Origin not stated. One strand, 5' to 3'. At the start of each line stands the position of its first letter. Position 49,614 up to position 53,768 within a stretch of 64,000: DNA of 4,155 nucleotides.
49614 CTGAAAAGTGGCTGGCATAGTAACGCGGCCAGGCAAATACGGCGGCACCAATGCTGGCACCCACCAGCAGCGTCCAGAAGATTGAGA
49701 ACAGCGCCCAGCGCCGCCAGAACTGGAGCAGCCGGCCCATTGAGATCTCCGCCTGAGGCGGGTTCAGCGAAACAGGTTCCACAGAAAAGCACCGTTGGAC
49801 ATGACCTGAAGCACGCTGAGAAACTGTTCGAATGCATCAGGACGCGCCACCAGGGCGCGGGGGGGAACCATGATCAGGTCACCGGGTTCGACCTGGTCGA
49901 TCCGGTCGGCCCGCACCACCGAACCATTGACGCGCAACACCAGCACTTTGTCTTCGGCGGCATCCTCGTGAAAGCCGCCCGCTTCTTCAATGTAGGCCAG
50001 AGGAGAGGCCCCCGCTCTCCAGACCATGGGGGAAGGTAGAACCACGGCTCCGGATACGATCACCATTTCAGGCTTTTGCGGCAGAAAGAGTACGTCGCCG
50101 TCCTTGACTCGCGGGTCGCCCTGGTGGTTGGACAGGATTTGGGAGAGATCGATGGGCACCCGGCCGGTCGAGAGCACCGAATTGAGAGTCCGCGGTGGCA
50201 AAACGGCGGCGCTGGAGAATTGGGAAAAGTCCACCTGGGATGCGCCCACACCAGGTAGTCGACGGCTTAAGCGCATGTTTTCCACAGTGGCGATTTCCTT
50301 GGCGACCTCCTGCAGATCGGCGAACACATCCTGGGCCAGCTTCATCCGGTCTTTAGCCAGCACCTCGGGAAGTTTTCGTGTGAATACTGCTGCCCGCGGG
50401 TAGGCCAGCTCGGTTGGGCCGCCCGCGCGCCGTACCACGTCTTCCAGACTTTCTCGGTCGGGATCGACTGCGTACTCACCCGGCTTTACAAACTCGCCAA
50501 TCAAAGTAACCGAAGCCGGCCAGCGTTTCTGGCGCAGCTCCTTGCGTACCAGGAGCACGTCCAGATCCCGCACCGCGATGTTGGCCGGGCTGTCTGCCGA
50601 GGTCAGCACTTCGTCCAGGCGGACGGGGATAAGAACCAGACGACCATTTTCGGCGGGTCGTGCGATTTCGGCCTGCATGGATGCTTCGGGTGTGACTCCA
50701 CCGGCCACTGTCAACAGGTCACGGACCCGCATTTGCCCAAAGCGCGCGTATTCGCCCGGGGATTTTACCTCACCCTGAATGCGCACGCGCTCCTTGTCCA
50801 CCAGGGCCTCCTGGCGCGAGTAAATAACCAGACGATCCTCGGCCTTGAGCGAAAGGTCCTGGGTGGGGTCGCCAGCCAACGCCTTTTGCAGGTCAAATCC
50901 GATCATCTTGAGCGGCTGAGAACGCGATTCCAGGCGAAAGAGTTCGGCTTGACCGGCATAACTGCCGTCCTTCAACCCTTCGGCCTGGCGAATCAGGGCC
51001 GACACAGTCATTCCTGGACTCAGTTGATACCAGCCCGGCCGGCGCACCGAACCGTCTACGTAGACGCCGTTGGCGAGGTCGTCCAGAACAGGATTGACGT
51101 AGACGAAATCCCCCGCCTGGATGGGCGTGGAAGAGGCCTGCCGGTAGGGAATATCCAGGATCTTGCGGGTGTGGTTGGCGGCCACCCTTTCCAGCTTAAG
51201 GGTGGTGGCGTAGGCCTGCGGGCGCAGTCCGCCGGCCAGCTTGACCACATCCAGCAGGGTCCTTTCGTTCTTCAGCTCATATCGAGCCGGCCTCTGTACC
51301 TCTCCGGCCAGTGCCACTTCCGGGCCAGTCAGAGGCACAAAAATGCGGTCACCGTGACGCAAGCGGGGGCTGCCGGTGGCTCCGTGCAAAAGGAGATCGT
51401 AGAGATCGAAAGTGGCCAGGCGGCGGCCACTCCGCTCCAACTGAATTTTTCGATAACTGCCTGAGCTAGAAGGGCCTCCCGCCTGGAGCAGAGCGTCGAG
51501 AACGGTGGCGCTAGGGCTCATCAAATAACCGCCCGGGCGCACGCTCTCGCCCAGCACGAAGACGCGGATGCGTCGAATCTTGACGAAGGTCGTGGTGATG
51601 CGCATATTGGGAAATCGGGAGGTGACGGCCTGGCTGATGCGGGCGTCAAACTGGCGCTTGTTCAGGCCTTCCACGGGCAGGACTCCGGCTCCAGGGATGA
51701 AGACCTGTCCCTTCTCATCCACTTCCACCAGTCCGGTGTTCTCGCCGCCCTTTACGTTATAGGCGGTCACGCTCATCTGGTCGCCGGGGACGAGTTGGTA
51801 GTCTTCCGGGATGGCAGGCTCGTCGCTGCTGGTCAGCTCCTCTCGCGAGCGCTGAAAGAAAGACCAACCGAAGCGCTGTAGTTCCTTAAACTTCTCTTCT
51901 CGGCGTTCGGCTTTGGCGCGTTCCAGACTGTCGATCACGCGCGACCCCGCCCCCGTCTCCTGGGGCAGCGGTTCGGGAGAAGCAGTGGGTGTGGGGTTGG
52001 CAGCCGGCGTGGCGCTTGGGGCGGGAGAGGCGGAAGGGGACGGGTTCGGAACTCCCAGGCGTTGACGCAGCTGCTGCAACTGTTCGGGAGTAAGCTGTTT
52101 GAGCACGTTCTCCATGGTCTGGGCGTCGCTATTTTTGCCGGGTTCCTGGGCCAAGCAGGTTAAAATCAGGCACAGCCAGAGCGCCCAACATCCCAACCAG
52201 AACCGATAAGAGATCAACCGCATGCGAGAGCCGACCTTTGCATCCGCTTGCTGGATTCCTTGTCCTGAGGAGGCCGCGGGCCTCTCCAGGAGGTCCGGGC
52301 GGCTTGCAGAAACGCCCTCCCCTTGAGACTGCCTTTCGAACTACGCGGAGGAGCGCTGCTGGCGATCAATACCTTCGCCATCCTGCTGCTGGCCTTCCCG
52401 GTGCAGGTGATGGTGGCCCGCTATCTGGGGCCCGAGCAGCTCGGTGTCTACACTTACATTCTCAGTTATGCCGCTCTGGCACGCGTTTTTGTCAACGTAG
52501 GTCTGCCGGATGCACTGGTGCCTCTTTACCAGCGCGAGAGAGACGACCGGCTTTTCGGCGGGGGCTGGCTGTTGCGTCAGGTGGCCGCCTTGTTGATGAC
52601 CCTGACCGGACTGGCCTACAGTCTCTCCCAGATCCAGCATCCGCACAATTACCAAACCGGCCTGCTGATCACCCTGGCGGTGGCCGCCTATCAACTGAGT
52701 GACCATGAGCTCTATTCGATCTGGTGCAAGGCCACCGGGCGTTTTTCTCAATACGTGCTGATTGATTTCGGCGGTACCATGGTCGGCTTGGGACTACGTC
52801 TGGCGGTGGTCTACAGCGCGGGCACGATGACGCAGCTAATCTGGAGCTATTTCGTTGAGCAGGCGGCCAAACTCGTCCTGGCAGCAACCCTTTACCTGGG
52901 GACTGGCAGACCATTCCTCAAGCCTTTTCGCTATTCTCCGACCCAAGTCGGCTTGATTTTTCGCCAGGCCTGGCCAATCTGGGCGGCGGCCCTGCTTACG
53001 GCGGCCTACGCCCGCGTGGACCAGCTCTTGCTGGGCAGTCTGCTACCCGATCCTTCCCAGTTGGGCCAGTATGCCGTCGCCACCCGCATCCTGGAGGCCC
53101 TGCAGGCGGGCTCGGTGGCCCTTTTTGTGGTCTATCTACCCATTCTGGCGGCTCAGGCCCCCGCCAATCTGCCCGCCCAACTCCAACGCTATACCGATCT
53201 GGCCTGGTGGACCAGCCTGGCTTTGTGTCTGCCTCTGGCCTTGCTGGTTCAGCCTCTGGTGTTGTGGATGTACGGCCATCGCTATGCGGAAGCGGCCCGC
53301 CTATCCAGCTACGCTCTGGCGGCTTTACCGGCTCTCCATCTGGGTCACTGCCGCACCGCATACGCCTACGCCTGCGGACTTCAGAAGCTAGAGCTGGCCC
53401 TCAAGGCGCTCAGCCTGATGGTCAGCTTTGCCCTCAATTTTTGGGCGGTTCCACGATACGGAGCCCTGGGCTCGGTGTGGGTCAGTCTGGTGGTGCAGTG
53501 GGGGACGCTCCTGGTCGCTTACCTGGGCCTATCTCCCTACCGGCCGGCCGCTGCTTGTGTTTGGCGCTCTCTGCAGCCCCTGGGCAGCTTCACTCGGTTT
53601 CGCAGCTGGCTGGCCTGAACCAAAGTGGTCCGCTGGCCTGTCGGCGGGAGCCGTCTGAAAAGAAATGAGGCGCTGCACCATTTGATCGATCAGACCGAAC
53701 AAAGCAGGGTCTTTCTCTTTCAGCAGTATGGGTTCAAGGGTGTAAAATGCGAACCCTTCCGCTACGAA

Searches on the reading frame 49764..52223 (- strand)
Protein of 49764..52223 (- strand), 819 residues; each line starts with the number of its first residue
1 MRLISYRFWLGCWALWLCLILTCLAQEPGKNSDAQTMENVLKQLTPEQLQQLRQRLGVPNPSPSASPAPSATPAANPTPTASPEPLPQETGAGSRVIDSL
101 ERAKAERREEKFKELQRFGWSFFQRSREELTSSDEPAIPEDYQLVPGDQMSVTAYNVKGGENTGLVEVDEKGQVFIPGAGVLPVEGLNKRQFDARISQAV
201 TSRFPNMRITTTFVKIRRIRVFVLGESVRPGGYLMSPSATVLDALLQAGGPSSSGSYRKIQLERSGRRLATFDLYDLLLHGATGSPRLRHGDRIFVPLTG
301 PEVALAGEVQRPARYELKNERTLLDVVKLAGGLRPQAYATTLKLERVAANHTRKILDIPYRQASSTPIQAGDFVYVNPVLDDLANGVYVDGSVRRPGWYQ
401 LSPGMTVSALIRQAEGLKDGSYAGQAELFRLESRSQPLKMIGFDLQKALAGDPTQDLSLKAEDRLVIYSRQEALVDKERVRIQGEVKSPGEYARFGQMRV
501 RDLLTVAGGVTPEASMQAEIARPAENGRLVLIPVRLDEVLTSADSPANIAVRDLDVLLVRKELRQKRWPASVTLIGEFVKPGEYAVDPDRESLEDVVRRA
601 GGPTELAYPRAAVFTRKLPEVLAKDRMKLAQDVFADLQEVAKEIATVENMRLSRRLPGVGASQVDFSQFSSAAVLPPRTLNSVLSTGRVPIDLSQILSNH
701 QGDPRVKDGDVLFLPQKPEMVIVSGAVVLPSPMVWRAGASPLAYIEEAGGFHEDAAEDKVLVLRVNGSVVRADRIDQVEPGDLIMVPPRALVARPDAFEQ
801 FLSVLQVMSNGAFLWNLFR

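Call 18: search_protein_families(library=pfam, proteins=[window:49764-52223:-], max_evalue=0.00001)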
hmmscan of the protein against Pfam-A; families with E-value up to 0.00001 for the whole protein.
window:49764-52223:- (819 aa): 3 families
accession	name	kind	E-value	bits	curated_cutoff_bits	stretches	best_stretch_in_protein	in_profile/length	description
PF10531.15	SLBB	-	1.6e-43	146.7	27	3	387-431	2-46/55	SLBB domain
PF22461.2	SLBB_2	-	8.6e-29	99.9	27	0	220-296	2-79/79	SLBB domain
PF02563.21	Poly_export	-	1e-10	42.1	28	1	138-211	3-74/77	Polysaccharide biosynthesis/export protein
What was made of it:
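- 49764..52223 (-): Wza-type outer-membrane polysaccharide export protein. Pfam Poly_export and SLBB (call 18).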

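Call 76: search_protein_families(library=ncbifam, proteins=[window:49764-52223:-], max_evalue=0.00001)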
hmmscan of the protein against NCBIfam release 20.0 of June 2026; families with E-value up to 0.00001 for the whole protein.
window:49764-52223:- (819 aa): 4 families
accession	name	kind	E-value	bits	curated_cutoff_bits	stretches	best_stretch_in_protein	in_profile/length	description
TIGR03028.1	EpsE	equivalog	2.1e-33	115.7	262.65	2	141-377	1-235/239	polysaccharide export protein EpsE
TIGR03027.2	pepcterm_export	equivalog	7.9e-30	103.8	180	2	141-297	2-165/169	XrtA/PEP-CTERM system exopolysaccharide export protein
NF041843.1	EpsY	equivalog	3.2e-17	62.4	320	0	136-252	47-161/211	exopolysaccharide export protein EpsY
NF011658.0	PRK15078.1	subfamily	1.5e-16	60.1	333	1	160-314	113-268/380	polysaccharide export protein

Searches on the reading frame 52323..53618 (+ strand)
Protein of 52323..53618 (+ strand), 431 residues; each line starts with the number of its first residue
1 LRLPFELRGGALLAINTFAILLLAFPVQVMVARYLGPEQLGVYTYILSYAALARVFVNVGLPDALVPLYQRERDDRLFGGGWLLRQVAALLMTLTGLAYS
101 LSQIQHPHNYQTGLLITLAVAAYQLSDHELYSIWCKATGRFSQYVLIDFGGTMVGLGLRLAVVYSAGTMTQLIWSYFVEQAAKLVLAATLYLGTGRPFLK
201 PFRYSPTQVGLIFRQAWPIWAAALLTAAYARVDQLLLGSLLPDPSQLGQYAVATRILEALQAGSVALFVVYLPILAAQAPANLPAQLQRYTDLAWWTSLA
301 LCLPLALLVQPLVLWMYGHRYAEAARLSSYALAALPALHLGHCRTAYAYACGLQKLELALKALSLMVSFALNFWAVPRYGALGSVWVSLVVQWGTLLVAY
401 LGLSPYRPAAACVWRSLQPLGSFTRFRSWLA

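Call 18: search_protein_families(library=pfam, proteins=[window:52323-53618:+], max_evalue=0.00001)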
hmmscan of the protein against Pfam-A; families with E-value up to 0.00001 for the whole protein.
window:52323-53618:+ (431 aa): 2 families
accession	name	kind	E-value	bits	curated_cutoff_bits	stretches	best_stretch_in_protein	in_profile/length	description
PF01943.22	Polysacc_synt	-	9.6e-15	55.2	28.2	1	8-276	3-271/274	Polysaccharide biosynthesis protein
PF13440.11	Polysacc_synt_3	-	1.5e-10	41.2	23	1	31-325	2-292/293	Polysaccharide biosynthesis protein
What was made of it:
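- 52323..53618 (+): Wzx/MOP-family flippase. Pfam Polysacc_synt (call 18).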

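Call 76: search_protein_families(library=ncbifam, proteins=[window:52323-53618:+], max_evalue=0.00001)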
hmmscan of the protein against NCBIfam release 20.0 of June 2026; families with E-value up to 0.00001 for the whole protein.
window:52323-53618:+ (431 aa): 2 families
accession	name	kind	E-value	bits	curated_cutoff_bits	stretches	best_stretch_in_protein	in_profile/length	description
NF041871.1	Wzx_EPS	equivalog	5.8e-07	28.6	800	1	9-326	10-320/492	exopolysaccharide biosynthesis flippase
NF007773.0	PRK10459.1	equivalog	2.2e-06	27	273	1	13-257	14-253/492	MOP flippase family protein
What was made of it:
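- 52323..53618 (+): NF041871 weak (call 76).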
